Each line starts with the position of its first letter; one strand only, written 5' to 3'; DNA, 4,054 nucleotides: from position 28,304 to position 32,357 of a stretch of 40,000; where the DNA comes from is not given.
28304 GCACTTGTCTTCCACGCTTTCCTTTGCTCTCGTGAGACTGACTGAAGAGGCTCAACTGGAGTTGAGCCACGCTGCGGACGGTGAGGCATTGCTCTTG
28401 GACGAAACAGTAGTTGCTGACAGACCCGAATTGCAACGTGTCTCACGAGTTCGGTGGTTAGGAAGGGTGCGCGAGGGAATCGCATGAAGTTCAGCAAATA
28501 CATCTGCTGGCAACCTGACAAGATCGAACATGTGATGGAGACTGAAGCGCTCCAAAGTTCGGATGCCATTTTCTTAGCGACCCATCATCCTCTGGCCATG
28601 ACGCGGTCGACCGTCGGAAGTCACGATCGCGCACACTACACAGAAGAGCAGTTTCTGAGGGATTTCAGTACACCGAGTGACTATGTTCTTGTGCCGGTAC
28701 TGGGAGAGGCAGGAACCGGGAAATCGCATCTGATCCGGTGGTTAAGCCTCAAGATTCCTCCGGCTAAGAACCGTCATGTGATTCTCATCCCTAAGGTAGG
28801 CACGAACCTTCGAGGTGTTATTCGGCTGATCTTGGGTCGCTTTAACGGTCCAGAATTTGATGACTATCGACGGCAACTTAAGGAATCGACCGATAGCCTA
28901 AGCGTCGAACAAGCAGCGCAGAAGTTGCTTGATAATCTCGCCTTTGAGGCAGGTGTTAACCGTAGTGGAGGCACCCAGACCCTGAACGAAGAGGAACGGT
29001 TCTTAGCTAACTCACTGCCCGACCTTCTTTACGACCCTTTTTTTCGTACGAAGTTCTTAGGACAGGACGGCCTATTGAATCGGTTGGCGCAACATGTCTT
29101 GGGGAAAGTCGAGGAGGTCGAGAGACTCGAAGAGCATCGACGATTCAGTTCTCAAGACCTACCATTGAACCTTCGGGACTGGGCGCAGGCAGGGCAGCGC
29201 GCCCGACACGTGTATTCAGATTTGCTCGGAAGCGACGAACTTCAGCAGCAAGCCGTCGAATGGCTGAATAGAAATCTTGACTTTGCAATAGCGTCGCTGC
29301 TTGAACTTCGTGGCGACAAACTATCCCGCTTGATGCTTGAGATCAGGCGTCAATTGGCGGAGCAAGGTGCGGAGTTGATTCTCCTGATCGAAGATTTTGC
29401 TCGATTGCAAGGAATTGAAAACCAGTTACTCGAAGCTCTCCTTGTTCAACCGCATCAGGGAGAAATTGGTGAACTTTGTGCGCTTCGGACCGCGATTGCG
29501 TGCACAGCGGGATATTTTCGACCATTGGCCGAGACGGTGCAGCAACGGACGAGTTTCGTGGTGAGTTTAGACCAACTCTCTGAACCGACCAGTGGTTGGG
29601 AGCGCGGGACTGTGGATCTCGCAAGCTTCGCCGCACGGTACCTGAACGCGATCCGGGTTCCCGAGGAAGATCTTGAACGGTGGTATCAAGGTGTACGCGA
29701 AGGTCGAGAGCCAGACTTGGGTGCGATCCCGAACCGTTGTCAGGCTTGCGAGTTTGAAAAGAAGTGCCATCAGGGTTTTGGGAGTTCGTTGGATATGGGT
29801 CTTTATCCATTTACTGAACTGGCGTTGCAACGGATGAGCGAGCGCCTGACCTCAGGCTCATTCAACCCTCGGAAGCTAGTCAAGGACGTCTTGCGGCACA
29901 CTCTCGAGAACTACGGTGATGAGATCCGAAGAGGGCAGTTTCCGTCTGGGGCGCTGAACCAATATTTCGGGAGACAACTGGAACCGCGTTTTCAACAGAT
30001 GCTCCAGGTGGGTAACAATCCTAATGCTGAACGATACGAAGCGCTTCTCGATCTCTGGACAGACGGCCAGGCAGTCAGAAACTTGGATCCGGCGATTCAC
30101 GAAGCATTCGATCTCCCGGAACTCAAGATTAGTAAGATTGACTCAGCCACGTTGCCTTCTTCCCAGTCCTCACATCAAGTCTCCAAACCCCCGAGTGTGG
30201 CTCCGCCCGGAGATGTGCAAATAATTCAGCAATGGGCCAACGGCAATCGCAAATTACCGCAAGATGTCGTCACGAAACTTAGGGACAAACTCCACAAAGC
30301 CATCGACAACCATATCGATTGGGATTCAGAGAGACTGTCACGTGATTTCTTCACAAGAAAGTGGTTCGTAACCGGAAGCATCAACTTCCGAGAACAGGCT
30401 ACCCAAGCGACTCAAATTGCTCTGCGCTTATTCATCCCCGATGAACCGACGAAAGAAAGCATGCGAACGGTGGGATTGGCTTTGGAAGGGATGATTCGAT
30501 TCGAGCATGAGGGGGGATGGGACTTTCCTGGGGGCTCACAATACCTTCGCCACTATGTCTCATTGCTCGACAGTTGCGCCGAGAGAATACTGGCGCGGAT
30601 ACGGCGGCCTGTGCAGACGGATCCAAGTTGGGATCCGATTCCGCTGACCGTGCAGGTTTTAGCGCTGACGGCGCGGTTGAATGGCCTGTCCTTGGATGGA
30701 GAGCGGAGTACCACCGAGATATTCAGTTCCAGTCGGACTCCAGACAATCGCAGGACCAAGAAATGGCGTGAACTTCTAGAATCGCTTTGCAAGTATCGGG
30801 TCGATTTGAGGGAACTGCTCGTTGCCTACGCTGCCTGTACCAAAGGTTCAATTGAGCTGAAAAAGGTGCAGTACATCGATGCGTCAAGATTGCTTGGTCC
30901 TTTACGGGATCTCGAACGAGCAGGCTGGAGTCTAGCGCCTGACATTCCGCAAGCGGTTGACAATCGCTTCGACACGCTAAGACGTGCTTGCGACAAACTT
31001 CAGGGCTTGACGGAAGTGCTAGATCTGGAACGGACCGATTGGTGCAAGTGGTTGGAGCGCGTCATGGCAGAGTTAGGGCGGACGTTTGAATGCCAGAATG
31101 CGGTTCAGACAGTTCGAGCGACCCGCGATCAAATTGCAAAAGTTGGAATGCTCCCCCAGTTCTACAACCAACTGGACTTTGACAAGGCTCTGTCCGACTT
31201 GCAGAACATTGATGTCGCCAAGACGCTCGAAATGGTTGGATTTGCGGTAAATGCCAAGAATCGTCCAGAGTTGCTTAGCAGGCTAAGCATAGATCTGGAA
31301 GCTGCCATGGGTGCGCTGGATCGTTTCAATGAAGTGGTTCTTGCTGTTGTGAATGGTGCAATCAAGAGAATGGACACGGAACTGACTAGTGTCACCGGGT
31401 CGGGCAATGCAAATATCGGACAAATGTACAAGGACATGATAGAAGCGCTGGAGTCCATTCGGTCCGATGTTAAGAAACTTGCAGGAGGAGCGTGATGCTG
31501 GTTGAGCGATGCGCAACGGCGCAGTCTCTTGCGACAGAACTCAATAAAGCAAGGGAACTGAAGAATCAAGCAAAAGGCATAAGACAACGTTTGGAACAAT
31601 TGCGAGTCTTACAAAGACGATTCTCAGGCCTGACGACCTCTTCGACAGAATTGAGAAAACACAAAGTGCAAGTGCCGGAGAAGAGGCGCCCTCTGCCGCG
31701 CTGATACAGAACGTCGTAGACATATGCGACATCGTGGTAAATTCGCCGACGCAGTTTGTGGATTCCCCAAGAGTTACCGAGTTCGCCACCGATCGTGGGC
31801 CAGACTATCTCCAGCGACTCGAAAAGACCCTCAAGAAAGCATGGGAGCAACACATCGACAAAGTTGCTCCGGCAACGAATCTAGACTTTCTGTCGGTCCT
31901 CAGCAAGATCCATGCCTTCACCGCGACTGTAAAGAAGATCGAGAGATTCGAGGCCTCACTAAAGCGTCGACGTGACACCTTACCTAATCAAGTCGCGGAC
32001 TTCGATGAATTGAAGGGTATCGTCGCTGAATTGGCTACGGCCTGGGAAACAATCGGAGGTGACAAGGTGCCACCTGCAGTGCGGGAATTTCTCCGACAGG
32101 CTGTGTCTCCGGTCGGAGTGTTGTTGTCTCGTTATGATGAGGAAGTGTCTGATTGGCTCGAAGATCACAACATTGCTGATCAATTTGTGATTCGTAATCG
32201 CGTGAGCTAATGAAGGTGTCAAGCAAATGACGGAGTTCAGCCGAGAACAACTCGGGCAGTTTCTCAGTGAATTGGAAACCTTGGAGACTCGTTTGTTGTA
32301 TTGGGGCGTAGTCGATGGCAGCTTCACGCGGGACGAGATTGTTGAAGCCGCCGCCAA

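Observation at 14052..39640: Self-contained Dpd-type 7-deazaguanine DNA modification/restriction island (~25.6 kb, 17 co-oriented genes)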

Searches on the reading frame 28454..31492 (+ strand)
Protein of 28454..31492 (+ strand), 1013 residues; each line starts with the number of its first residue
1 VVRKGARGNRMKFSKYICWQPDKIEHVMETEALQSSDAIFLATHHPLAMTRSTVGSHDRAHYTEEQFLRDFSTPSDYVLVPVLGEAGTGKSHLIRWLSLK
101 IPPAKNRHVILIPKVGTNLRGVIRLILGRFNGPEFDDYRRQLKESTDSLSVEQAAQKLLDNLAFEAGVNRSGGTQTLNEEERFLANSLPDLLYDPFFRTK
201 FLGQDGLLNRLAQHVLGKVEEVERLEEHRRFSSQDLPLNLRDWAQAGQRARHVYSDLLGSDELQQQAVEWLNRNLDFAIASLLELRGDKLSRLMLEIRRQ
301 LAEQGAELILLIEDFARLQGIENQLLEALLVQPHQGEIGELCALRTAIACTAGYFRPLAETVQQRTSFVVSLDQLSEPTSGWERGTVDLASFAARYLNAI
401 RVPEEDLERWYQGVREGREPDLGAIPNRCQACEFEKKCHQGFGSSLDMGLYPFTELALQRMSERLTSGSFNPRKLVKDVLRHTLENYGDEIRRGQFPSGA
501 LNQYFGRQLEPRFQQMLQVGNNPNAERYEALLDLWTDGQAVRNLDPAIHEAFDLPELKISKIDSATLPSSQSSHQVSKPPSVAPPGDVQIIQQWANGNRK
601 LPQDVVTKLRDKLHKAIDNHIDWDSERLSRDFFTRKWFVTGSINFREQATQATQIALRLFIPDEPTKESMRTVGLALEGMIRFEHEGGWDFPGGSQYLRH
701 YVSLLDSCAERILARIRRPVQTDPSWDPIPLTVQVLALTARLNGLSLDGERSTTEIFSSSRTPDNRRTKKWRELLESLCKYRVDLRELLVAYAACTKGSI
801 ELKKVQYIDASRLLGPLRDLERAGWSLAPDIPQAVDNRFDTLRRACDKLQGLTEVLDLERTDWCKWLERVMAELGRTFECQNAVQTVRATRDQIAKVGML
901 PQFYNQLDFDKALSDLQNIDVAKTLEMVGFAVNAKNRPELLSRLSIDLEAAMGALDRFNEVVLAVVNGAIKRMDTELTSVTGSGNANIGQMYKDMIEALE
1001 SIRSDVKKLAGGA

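Call 5: search_protein_families(library=ncbifam, proteins=[window:28454-31492:+], max_evalue=0.001)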
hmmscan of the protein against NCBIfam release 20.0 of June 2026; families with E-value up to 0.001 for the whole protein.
window:28454-31492:+ (1013 aa): 1 family
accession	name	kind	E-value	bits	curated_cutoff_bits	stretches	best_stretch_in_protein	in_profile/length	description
NF041065.1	DpdH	equivalog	1.2e-231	772.1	450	1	16-980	1-998/1014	protein DpdH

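Call 7: search_protein_families(library=pfam, proteins=[window:28454-31492:+], max_evalue=0.01)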
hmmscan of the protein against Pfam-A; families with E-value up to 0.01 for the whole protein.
window:28454-31492:+ (1013 aa): 2 families
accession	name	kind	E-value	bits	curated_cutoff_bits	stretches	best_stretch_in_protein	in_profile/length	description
PF13191.12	AAA_16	-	3.6e-06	28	32.6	0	79-154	26-110/167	AAA ATPase domain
PF13401.12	AAA_22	-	5.6e-06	27.1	27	1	82-143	10-65/130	AAA domain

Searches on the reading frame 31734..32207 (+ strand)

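Call 5: search_protein_families(library=ncbifam, proteins=[window:31734-32207:+], max_evalue=0.001)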
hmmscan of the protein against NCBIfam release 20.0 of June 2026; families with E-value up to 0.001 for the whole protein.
window:31734-32207:+ (158 aa): 1 family
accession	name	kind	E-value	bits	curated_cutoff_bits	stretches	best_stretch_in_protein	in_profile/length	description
NF041066.2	DpdI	equivalog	5.8e-06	26.5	150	1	27-153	112-239/239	protein DpdI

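Call 7: search_protein_families(library=pfam, proteins=[window:31734-32207:+], max_evalue=0.01)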
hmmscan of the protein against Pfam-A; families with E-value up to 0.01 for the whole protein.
window:31734-32207:+ (158 aa): 0 families

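Call 13: search_protein_families(library=padloc, proteins=[window:31734-32207:+], max_evalue=0.001)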
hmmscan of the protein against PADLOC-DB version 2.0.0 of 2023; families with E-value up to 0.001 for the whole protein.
window:31734-32207:+ (158 aa): 0 families
